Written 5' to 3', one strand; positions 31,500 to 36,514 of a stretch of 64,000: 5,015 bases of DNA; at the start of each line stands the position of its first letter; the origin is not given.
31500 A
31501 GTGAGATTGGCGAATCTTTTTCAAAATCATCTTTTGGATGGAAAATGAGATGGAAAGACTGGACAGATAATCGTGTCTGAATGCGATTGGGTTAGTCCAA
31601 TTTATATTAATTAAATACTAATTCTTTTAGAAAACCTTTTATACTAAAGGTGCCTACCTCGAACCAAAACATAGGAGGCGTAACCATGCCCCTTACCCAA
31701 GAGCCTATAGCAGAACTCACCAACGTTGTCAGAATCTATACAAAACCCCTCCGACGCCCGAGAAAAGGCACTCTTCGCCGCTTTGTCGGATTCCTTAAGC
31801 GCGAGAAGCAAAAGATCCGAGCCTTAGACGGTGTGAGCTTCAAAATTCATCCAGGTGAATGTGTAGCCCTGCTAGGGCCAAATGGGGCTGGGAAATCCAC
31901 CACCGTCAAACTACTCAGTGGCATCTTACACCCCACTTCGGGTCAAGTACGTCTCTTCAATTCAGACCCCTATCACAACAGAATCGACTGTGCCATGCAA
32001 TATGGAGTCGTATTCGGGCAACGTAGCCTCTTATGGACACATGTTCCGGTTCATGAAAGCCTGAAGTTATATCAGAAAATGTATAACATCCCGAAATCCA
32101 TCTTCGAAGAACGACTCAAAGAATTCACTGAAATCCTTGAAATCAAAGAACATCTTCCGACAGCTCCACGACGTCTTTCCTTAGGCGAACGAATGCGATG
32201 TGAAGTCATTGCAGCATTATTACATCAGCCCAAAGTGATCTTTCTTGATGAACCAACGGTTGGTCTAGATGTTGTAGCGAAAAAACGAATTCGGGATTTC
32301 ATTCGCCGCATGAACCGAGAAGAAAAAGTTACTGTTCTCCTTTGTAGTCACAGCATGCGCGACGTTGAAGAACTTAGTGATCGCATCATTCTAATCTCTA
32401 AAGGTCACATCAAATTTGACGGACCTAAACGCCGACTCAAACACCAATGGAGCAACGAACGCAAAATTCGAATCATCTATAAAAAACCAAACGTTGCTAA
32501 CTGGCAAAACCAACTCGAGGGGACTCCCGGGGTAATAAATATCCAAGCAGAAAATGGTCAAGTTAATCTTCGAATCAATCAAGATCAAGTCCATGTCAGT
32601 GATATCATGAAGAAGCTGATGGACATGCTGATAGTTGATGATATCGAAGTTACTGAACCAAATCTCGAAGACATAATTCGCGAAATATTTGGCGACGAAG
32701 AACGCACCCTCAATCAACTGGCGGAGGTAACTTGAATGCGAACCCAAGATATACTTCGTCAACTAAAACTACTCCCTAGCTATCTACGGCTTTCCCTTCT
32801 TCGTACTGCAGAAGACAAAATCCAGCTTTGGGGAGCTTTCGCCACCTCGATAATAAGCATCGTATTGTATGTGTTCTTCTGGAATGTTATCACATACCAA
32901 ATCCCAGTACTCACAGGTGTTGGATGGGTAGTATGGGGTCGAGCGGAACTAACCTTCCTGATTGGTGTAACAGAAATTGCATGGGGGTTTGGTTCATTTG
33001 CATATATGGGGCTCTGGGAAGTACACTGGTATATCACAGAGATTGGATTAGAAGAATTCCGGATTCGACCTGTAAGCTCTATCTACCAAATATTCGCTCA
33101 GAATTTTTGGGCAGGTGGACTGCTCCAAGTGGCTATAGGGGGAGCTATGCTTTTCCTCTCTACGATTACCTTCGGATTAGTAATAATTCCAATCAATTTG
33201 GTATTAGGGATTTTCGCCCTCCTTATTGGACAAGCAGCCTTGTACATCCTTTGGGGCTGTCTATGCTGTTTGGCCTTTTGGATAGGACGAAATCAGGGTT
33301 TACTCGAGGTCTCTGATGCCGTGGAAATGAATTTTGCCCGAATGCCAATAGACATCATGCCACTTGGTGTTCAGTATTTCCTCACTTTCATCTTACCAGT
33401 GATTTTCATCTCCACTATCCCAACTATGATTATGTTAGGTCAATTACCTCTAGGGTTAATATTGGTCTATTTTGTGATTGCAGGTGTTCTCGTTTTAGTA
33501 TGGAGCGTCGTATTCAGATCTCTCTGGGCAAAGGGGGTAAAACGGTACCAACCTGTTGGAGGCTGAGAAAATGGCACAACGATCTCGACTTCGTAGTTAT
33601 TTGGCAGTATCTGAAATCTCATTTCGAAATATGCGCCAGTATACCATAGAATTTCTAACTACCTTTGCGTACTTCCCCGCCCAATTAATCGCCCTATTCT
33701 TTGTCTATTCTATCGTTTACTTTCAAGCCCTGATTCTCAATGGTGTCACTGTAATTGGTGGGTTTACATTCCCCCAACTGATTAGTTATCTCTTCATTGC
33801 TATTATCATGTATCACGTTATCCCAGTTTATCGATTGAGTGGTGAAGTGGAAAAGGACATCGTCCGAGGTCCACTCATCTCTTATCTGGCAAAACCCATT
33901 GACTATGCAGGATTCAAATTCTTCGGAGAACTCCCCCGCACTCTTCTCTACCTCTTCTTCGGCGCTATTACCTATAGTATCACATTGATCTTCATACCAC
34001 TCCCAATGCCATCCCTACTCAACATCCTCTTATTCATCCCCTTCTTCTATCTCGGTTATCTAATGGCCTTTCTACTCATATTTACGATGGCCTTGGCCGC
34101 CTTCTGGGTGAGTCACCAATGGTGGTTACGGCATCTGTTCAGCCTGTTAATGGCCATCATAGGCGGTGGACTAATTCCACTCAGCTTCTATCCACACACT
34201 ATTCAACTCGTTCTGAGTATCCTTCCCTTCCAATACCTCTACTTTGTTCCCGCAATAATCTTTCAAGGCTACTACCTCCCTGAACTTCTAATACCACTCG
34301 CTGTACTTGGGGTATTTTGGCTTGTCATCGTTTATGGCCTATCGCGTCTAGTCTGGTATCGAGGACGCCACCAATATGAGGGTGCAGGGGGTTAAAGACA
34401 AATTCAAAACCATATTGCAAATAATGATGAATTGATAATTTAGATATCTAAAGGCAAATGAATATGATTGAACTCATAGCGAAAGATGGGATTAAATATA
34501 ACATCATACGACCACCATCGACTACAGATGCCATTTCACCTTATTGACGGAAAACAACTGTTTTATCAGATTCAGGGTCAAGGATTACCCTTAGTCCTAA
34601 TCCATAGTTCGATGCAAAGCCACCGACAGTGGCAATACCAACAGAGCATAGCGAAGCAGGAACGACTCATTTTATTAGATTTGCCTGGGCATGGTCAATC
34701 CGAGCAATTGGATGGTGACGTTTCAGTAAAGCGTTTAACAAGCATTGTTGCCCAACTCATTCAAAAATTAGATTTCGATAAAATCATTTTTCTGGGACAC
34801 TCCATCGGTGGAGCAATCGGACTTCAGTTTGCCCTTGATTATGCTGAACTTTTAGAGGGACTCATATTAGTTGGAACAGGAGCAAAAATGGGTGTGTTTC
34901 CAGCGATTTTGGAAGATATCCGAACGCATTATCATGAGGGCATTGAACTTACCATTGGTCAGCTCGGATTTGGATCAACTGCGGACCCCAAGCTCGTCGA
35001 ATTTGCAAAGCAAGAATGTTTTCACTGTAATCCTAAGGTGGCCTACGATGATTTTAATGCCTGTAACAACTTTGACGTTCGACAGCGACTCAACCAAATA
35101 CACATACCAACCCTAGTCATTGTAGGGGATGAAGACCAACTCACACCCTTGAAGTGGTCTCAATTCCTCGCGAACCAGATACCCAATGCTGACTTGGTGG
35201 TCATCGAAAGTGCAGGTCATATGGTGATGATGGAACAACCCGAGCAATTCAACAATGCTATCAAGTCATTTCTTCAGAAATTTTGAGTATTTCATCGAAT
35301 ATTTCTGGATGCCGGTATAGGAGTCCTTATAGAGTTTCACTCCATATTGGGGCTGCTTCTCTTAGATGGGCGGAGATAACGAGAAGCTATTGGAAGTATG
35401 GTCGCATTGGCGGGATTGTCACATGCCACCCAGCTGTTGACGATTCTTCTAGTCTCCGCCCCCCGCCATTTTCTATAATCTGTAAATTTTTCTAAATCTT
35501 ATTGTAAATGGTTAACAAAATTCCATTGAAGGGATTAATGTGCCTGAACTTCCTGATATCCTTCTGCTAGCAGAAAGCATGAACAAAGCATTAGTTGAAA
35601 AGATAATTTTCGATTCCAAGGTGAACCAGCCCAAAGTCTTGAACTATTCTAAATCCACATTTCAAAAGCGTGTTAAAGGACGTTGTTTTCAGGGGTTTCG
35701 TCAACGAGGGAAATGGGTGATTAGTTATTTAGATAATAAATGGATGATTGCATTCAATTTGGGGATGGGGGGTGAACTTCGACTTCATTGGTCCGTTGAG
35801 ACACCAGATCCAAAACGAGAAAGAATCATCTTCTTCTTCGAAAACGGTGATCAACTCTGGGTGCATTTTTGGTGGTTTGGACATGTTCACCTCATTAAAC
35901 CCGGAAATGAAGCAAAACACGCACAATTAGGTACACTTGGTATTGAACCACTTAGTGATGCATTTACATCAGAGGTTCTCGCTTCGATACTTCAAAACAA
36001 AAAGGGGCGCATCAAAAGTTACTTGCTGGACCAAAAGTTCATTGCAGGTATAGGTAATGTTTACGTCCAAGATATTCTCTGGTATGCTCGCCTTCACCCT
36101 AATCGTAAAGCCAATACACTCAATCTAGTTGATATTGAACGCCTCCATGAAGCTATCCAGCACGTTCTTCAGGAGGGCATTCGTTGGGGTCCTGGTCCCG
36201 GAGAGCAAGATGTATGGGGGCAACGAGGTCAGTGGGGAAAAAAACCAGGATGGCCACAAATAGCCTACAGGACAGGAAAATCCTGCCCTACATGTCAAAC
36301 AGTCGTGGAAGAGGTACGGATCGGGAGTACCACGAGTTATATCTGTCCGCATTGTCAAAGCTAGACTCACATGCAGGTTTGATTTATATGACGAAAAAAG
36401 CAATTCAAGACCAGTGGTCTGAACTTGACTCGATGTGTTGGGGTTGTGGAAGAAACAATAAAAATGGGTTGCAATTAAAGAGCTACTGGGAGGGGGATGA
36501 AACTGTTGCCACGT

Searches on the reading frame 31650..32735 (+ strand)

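Call 29: search_protein_families(library=pfam, proteins=[window:31650-32735:+], max_evalue=0.0001)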
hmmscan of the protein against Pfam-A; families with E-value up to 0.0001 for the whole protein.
window:31650-32735:+ (361 aa): 3 families
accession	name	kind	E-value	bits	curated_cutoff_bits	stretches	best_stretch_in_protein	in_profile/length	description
PF00005.33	ABC_tran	-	2e-28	100.1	25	1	59-203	1-136/137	ABC transporter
PF13304.12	AAA_21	-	1.3e-11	45.5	27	1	162-236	224-300/304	AAA domain, putative AbiEii toxin, Type IV TA system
PF13732.12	DrrA1-3_C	-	1e-05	26.5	27.4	1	261-342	4-76/81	ATP-binding protein DrrA1-3-like, C-terminal domain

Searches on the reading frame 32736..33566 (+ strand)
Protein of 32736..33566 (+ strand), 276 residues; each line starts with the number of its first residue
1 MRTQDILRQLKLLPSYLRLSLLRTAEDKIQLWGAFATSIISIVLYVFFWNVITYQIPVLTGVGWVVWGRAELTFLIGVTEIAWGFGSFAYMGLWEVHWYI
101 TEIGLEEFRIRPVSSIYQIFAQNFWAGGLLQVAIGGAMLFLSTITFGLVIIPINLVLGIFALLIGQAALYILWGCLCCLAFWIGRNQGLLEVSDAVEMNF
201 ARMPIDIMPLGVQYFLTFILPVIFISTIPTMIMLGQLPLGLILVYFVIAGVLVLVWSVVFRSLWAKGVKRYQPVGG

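Call 29: search_protein_families(library=pfam, proteins=[window:32736-33566:+], max_evalue=0.0001)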
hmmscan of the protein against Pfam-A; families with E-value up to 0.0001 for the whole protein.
window:32736-33566:+ (276 aa): 1 family
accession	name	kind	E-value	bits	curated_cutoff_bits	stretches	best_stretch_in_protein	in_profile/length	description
PF06182.17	ABC2_membrane_6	-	6.5e-26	92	22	1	40-273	2-227/229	ABC-2 family transporter protein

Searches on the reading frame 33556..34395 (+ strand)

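Call 28: search_protein_families(library=pfam, proteins=[window:33556-34395:+], max_evalue=0.0001)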
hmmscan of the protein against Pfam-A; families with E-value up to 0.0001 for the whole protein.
window:33556-34395:+ (279 aa): 1 family
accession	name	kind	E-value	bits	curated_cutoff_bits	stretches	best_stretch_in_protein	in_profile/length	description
PF06182.17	ABC2_membrane_6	-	7.8e-16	59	22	1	53-278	8-229/229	ABC-2 family transporter protein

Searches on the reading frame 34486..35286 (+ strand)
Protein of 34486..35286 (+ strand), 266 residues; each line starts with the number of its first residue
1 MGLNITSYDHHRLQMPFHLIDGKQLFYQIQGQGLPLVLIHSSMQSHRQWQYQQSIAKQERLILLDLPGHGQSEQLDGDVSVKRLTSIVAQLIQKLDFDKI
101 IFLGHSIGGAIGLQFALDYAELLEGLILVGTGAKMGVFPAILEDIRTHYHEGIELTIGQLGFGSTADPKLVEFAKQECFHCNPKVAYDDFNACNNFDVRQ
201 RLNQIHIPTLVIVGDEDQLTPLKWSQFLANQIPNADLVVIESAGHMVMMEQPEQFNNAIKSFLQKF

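Call 28: search_protein_families(library=pfam, proteins=[window:34486-35286:+], max_evalue=0.0001)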
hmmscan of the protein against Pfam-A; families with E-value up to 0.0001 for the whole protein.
window:34486-35286:+ (266 aa): 6 families
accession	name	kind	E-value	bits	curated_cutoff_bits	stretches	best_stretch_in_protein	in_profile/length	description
PF00561.26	Abhydrolase_1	-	1.7e-26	93.8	25.8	2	35-135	2-103/245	alpha/beta hydrolase fold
PF12697.13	Abhydrolase_6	-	4.5e-22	80.2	26.3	1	36-257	1-216/217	Alpha/beta hydrolase family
PF12146.15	Hydrolase_4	-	1.5e-19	70.7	27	1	62-251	35-238/239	Serine aminopeptidase, S33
PF03096.20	Ndr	-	1.8e-12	47.1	23.3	1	49-264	46-277/283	Ndr family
PF08386.16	Abhydrolase_4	-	1.4e-07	32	21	1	204-264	32-92/103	TAP-like protein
PF06821.19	Ser_hydrolase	-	3.4e-05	24.3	22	0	201-259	110-167/172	Serine hydrolase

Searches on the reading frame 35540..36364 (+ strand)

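Call 28: search_protein_families(library=pfam, proteins=[window:35540-36364:+], max_evalue=0.0001)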
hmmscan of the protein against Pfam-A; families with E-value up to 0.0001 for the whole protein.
window:35540-36364:+ (274 aa): 2 families
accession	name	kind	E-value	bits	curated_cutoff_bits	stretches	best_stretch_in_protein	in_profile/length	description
PF06831.19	H2TH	-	3.1e-27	94.8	34.7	1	133-217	1-85/93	Formamidopyrimidine-DNA glycosylase H2TH domain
PF01149.29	Fapy_DNA_glyco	-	3.1e-18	66.9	25.5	1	1-108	1-108/117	Formamidopyrimidine-DNA glycosylase N-terminal domain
